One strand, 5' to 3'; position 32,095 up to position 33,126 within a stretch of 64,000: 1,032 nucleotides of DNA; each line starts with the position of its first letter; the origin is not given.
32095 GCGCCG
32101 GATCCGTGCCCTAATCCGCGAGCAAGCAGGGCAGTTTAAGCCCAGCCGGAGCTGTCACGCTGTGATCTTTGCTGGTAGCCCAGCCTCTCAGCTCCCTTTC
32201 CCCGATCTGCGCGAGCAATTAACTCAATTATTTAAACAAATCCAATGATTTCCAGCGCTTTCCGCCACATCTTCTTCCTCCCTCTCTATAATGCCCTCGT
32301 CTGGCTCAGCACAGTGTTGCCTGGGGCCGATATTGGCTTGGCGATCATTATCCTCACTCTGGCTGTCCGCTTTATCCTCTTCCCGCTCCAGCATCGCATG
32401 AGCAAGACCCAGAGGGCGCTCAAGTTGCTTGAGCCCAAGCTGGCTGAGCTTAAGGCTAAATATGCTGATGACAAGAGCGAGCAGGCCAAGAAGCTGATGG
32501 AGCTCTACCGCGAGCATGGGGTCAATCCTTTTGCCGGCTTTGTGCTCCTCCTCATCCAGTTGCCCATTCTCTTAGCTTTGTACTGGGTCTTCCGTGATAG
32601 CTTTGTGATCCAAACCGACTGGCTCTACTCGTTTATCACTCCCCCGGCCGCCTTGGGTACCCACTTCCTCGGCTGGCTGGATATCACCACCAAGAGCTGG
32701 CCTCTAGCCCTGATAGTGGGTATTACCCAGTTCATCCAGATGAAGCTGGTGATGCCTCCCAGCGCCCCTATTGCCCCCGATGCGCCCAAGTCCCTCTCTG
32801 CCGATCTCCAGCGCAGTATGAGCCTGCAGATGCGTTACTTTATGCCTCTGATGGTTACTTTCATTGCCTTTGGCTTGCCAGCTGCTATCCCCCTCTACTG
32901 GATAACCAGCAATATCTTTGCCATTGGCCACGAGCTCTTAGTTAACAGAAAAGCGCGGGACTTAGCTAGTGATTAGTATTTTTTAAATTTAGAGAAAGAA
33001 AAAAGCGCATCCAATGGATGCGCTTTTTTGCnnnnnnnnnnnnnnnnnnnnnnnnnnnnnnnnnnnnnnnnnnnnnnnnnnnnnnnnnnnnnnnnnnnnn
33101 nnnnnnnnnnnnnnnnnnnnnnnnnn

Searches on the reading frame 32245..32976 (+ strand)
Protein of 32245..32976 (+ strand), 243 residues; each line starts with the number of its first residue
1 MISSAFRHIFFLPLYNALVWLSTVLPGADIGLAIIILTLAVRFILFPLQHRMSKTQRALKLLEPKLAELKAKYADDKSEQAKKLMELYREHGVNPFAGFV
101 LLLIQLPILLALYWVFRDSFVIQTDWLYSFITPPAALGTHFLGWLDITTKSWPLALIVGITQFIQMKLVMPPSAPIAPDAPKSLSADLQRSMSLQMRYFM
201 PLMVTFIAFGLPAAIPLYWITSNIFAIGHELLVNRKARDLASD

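Call 67: search_protein_families(library=pfam, proteins=[window:32245-32976:+], max_evalue=0.001)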
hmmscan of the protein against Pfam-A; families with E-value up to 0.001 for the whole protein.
window:32245-32976:+ (243 aa): 1 family
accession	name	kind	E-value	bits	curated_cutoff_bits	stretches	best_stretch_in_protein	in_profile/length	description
PF02096.25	60KD_IMP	-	1.8e-48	165.1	35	1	31-235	2-163/163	60Kd inner membrane protein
